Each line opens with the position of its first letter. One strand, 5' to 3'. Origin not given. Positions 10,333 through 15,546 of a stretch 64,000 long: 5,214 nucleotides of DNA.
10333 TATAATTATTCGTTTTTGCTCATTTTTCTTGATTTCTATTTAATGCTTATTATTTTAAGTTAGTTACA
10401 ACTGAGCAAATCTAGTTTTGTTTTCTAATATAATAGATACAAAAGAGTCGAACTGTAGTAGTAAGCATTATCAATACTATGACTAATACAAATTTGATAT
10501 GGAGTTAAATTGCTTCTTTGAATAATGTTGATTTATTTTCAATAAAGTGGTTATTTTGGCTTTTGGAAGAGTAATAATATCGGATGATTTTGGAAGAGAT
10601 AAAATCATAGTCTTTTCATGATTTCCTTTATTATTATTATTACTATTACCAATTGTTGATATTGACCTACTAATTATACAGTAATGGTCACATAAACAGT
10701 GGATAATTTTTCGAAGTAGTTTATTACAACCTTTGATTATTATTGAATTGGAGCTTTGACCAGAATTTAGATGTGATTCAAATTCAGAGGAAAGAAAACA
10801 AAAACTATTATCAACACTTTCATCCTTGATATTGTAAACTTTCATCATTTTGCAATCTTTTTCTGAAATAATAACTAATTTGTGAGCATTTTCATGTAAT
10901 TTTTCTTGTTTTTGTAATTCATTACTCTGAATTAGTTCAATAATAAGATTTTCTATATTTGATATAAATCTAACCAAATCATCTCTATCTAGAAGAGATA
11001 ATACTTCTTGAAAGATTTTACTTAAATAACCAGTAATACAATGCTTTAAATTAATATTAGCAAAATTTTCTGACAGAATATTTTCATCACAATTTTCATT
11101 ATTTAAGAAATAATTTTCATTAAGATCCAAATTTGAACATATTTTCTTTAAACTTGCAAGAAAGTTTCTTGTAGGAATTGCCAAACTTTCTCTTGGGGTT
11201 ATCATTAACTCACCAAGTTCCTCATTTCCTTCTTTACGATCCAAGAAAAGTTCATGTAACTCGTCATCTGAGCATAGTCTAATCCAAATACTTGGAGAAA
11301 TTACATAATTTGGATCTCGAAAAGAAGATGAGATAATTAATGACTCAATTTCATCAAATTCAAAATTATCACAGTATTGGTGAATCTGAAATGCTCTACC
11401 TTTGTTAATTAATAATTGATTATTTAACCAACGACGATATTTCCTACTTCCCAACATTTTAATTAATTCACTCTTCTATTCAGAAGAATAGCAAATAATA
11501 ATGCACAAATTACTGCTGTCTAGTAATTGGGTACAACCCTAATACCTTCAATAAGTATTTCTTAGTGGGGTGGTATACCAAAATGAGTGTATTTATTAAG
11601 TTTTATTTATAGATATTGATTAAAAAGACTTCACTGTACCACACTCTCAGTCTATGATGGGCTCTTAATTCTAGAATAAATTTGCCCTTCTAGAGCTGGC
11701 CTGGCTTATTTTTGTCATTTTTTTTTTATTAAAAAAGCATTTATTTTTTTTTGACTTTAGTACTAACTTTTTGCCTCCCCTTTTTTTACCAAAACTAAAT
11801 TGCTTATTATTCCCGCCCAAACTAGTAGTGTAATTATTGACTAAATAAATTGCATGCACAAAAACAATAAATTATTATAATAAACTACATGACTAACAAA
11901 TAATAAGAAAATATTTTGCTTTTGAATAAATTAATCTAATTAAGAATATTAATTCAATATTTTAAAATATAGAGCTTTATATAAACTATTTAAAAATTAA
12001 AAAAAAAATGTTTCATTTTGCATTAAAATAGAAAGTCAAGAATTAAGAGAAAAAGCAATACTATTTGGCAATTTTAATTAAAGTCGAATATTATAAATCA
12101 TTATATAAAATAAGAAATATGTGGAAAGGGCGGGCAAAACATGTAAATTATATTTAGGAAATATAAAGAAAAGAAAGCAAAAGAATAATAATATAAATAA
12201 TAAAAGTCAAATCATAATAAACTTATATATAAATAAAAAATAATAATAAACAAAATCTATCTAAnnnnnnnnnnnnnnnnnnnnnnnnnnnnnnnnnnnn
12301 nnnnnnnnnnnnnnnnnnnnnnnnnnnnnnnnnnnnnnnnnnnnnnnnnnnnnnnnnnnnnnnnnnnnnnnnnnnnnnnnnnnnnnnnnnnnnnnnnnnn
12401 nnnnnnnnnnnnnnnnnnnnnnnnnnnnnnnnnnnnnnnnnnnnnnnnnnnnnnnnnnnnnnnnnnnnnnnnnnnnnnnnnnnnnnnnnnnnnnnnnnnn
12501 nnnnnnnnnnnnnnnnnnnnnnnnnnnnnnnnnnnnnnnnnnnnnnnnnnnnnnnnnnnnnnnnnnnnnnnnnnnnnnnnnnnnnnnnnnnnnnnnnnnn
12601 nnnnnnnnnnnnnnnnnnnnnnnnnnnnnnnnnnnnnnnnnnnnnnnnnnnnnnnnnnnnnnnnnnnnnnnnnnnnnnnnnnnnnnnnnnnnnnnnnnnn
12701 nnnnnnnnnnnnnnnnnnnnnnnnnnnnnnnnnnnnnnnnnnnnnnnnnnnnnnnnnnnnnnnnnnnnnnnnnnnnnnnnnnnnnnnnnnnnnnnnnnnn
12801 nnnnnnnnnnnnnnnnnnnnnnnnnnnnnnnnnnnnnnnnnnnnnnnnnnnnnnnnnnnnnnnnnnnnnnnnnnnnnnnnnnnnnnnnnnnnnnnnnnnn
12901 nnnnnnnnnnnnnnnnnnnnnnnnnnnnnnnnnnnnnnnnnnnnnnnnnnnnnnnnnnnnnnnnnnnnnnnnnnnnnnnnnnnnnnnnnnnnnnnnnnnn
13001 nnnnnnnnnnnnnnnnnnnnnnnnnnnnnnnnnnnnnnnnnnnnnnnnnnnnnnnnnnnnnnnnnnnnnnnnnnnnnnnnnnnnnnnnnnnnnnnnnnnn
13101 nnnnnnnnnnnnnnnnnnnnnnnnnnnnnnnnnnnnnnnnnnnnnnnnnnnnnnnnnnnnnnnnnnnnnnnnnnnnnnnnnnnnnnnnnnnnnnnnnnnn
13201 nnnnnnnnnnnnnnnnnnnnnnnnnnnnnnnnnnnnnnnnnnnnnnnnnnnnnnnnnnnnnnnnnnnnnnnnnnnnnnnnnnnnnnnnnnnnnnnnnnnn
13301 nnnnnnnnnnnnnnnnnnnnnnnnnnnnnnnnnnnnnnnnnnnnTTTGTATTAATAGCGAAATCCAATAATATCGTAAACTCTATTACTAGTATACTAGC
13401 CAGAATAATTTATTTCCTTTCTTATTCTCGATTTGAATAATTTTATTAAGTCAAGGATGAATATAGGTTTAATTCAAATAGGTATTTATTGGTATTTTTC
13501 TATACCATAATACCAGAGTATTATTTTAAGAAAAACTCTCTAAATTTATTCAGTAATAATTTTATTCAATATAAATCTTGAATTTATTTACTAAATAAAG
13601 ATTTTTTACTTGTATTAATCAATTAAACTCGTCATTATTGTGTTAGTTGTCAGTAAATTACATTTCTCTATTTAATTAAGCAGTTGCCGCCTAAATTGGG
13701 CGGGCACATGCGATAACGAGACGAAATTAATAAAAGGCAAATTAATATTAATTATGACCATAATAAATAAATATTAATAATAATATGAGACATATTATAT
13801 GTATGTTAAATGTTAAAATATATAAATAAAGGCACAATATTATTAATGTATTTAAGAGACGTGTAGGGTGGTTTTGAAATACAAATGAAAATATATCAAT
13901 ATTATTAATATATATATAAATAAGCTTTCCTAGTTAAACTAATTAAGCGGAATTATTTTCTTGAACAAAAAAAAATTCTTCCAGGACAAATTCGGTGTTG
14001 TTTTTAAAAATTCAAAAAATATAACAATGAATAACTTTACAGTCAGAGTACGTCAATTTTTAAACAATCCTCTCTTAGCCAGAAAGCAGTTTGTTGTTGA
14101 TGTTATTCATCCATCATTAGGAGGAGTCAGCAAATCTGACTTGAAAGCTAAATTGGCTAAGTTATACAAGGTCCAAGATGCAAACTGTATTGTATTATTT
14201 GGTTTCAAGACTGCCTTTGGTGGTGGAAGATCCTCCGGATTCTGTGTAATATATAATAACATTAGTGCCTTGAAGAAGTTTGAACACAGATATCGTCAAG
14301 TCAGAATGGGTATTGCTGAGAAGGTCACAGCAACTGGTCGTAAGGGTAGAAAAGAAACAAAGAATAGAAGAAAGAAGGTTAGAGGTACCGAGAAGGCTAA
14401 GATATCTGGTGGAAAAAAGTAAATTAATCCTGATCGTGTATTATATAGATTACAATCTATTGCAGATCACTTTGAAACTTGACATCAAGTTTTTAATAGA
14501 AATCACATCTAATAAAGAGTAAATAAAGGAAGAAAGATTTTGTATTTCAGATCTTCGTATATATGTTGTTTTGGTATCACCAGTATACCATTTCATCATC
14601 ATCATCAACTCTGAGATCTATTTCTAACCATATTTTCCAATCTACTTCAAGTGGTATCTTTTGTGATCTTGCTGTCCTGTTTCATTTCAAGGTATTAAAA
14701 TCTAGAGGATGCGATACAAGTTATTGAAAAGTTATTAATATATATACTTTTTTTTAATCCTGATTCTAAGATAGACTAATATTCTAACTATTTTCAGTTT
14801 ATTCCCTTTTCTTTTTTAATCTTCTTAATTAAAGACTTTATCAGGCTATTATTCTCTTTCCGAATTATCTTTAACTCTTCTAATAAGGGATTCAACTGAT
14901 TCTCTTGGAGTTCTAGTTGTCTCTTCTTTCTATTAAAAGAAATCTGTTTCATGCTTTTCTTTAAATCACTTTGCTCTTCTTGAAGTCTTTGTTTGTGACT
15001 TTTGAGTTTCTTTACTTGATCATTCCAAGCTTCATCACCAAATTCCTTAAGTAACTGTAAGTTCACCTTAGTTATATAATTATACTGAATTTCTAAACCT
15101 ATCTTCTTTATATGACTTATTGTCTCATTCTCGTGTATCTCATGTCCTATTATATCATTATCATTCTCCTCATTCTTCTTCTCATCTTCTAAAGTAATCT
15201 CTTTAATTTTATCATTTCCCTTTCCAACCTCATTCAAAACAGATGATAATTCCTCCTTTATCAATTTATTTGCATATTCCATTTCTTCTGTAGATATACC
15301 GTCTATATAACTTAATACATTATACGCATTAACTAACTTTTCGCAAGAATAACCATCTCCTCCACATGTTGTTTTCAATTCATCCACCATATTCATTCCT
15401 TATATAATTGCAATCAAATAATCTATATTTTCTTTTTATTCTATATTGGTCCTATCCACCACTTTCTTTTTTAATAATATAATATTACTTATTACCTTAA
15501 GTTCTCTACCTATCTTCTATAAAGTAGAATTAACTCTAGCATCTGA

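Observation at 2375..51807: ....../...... E2F-like boxes, frequently palindromic or in inverted pairs, upstream of nearly every gene in the housekeeping block and absent from the secreted array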

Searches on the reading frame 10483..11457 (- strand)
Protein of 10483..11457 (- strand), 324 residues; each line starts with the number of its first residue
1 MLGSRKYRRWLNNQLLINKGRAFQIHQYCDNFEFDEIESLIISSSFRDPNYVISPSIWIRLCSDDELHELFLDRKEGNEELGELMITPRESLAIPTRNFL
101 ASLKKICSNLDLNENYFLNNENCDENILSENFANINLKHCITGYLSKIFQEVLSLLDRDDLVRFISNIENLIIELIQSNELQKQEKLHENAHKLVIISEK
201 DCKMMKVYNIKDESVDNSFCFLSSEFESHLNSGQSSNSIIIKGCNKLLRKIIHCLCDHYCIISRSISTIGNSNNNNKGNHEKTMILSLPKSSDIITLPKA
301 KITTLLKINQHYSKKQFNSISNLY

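Call 8: search_protein_families(library=pfam, proteins=[window:10483-11457:-])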
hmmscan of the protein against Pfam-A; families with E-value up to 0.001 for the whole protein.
window:10483-11457:- (324 aa): 0 families

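Call 19: find_encoding_contigs(protein=window:10483-11457:-, flank=10000, max_places=3)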
Protein window:10483-11457:- (324 aa): 23 contigs read that carry it; 3 places shown.
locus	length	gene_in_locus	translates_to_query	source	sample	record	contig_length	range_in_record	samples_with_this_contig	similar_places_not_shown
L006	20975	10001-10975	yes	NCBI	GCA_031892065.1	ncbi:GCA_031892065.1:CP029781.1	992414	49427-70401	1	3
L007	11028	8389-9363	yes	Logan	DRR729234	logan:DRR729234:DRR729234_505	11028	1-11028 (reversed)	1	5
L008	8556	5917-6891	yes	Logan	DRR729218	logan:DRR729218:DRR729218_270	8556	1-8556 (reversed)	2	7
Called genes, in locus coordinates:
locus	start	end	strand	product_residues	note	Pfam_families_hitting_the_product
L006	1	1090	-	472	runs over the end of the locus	PF03366:YEATS, PF20305:pYEATS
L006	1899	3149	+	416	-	PF01210:NAD_Gly3P_dh_N, PF07479:NAD_Gly3P_dh_C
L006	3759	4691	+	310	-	PF17800:NPL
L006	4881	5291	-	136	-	-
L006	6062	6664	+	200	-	PF05700:BCAS2 (weak)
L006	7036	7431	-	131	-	PF01282:Ribosomal_S24e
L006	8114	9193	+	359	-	PF04427:Brix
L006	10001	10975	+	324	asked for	-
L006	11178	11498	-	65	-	PF06624:RAMP4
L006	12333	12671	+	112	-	PF00428:Ribosomal_60s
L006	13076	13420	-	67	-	PF01779:Ribosomal_L29e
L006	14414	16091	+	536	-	PF04851:ResIII, PF00270:DEAD, PF00271:Helicase_C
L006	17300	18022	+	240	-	-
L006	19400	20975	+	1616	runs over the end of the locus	PF01580:FtsK_SpoIIIE (faint), PF00005:ABC_tran, PF00350:Dynamin_N (faint), PF01926:MMR_HSR1 (faint), PF13191:AAA_16 (faint), PF13401:AAA_22 (faint), PF00664:ABC_membrane, PF00005:ABC_tran, +1 more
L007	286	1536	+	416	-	PF01210:NAD_Gly3P_dh_N, PF07479:NAD_Gly3P_dh_C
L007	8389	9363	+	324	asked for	-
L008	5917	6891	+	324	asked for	-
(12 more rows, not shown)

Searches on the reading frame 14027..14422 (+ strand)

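Call 8: search_protein_families(library=pfam, proteins=[window:14027-14422:+])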
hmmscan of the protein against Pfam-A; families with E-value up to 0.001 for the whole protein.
window:14027-14422:+ (131 aa): 1 family
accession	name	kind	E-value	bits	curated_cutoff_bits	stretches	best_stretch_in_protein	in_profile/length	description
PF01282.25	Ribosomal_S24e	-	7e-31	106.6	24.5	1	7-100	1-93/95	Ribosomal protein S24e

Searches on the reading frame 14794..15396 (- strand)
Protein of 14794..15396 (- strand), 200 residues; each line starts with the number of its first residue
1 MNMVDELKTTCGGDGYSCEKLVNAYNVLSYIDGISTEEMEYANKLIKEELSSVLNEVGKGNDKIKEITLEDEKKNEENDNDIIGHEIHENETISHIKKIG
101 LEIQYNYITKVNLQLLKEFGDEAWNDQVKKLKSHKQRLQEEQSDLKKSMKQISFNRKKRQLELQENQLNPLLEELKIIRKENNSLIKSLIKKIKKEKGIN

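Call 8: search_protein_families(library=pfam, proteins=[window:14794-15396:-])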
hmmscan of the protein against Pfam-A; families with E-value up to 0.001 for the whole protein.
window:14794-15396:- (200 aa): 1 family
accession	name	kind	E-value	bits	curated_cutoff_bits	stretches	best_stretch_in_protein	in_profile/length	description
PF05700.16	BCAS2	-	9.2e-08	32.4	24.5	1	103-165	104-166/206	Breast carcinoma amplified sequence 2 (BCAS2)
